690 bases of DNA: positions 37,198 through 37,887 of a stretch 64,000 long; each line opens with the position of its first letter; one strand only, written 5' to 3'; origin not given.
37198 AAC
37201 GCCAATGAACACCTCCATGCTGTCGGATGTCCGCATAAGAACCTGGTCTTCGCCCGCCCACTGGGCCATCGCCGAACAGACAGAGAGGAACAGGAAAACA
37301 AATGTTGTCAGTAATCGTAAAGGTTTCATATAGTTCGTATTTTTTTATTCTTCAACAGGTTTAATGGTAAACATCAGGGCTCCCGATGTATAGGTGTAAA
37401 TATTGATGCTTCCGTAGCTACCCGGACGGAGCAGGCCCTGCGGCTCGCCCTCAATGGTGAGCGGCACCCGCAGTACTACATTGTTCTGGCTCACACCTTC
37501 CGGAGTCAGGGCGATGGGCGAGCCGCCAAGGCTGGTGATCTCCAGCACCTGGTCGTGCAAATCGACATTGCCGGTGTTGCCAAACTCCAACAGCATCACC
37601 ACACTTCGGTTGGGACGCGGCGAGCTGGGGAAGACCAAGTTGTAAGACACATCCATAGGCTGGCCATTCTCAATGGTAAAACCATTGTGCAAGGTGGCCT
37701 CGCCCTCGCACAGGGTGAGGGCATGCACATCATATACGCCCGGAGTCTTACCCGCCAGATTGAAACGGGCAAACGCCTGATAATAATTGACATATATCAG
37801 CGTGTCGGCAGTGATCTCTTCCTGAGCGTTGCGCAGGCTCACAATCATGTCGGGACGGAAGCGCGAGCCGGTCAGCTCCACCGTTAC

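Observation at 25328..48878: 23.5-kb four-gene operon pairing two giant surface proteins with a TSP3 calcium-repeat protein and an orphan protein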

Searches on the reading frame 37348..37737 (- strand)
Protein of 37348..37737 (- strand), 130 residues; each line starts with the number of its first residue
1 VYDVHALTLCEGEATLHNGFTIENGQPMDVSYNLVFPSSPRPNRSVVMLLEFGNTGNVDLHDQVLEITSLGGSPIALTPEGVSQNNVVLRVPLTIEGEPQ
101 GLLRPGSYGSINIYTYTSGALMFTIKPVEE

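Call 64: search_protein_families(library=pfam, alignment_id=A4, max_evalue=10)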
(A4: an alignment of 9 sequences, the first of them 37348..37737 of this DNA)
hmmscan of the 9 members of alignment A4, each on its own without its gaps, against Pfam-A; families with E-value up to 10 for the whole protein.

A. member 1, window:37348-37737:- (130 aa): 0 families

B. families by the number of members that match (of 9 scanned): 0 families

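Call 65: search_solved_structures(query=A4, max_evalue=10)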
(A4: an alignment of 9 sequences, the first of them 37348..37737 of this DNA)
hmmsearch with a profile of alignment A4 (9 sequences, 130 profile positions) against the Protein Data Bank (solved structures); distinct sequences matched with E-value up to 10: 19.
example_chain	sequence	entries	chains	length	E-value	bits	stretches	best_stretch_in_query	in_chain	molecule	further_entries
2yxv_A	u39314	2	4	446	0.31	13.8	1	79-113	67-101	Blue copper oxidase cueO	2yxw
3nsf_A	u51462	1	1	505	0.35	13.6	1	79-113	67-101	Blue copper oxidase cueO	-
3qqx_A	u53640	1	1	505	0.35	13.6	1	79-113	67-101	Blue copper oxidase CueO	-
1kv7_A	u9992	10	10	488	0.35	13.6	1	79-113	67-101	PROBABLE BLUE-COPPER PROTEIN YACK | Blue copper oxidase cueO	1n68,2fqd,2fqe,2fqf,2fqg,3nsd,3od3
4e9q_A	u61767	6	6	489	0.35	13.6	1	79-113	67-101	Blue copper oxidase CueO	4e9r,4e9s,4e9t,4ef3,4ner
3nsy_A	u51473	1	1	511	0.36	13.6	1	79-113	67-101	Blue copper oxidase cueO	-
3nsc_A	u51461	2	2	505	0.36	13.6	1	79-113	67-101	Blue copper oxidase cueO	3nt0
5b7f_A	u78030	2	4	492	0.36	13.6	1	79-113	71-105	Blue copper oxidase CueO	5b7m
6im8_A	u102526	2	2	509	0.36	13.6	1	79-113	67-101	Blue copper oxidase CueO,PM2 peptide,Blue copper oxidase CueO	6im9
4hak_A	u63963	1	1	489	0.36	13.6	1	79-113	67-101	Blue copper oxidase CueO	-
1pf3_A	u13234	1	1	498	0.36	13.6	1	79-113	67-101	Blue copper oxidase cueO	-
6im7_A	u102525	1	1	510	0.37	13.6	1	79-113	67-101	Blue copper oxidase CueO,12.1 peptide,Blue copper oxidase CueO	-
3uaa_A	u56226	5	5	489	0.37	13.6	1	79-113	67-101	Blue copper oxidase CueO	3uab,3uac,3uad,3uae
4hal_A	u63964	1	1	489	0.37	13.6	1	79-113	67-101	Blue copper oxidase CueO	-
5ys1_A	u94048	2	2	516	0.38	13.5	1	79-113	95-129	Blue copper oxidase CueO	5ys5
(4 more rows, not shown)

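Call 66: search_protein_families(library=ncbifam, alignment_id=A4, max_evalue=10)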
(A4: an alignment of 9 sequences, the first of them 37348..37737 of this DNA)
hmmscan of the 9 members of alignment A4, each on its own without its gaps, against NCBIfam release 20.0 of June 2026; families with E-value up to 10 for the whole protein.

A. member 1, window:37348-37737:- (130 aa): 1 family
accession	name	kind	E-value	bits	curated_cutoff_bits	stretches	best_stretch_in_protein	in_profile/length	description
NF046073.1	UpsA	equivalog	0.045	13.9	130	1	36-123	47-128/136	pilin subunit UpsA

B. families by the number of members that match (of 9 scanned): 3 families
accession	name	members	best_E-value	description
NF046073.1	UpsA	6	0.0004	pilin subunit UpsA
NF009808.0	PRK13292.1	1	0.18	NADH-quinone oxidoreductase subunit B/C/D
TIGR01730.1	RND_mfp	1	0.27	efflux RND transporter periplasmic adaptor subunit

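Call 80: find_related_loci(query=A4, collection=metagenome_contigs, flank=10000)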
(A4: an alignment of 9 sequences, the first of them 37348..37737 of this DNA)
Query A4 (130 aa) in metagenome_contigs; peptide patterns used: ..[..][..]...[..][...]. (x = any residue, [..] = any of these).
87 stretches matched a pattern; 48 encode a relative of the query (tblastn E <= 1e-3); 48 distinct loci.
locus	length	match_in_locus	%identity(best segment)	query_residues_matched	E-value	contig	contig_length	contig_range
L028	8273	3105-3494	99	1-130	6e-84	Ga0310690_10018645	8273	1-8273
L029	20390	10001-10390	82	1-130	1e-70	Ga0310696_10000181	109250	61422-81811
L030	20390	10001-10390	78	1-130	2e-66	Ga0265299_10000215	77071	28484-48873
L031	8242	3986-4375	76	1-130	3e-66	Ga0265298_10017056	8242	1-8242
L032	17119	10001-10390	74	1-130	8e-66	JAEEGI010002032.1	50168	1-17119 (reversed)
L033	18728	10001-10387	78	2-130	2e-65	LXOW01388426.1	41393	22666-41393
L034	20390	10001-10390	75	1-130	6e-65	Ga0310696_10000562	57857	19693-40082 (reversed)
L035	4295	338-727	73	1-130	6e-64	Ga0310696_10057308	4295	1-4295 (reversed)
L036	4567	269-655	73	1-129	2e-63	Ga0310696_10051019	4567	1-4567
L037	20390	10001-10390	73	1-130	2e-62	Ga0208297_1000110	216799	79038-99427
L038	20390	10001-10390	72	1-130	4e-62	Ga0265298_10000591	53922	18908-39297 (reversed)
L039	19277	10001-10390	70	1-130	4e-59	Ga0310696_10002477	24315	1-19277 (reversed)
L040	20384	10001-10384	70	2-129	6e-56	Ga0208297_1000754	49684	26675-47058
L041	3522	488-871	67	3-130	2e-54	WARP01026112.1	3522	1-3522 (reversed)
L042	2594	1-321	75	24-130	1e-49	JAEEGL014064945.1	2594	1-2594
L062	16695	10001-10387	43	1-129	1e-30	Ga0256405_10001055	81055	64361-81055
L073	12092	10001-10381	34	2-126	2e-13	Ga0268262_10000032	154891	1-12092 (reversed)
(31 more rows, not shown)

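Call 83: search_protein_families(library=pfam, proteins=[L062:2-14866:+, L073:2-12091:+], max_evalue=0.01)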
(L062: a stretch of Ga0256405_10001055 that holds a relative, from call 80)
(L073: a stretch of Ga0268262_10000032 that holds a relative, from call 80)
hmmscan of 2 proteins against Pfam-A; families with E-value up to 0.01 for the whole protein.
L062:2-14866:+ (4955 aa): 7 families
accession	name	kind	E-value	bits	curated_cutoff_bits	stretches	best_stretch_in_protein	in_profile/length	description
PF07705.17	CARDB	-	1.1e-49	167.3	22.7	7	2663-2776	2-100/101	CARDB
PF00041.27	fn3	-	4.6e-21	75.3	25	2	1815-1894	5-83/84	Fibronectin type III domain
PF24595.1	DUF7619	-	1.2e-10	41.9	27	1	3781-3825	89-133/133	Domain of unknown function (DUF7619)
PF18962.6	Por_Secre_tail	-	6.1e-10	39.7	27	1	4888-4951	1-73/75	Secretion system C-terminal sorting domain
PF16158.11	N_BRCA1_IG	-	0.00024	22.1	28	0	2555-2620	9-78/108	Ig-like domain from next to BRCA1 gene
PF18134.7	AGS_C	-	0.00099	19.5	26.7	0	2195-2212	62-79/129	Adenylyl/Guanylyl and SMODS C-terminal sensor domain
PF18741.7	MTES_1575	-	0.0026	18.3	38.2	0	4767-4797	24-54/96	REase_MTES_1575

L073:2-12091:+ (4030 aa): 6 families
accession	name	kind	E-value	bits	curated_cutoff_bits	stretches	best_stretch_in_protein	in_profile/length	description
PF07705.17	CARDB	-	1.4e-56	189.4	22.7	9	2913-3025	2-100/101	CARDB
PF13229.12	Beta_helix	-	2.5e-13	50.4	25.9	5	157-302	20-156/158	Right handed beta helix region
PF05048.19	NosD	-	4.5e-10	39.8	23.6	1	166-294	61-182/212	Periplasmic copper-binding protein (NosD)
PF24595.1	DUF7619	-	6.2e-09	36.5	27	1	3685-3737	81-133/133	Domain of unknown function (DUF7619)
PF16116.10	DUF4832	-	5.9e-05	23.4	29.2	0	2175-2268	107-198/216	Domain of unknown function (DUF4832)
PF09870.14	DUF2097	-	0.0099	16.6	25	0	1227-1248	20-41/84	Uncharacterized protein conserved in archaea (DUF2097)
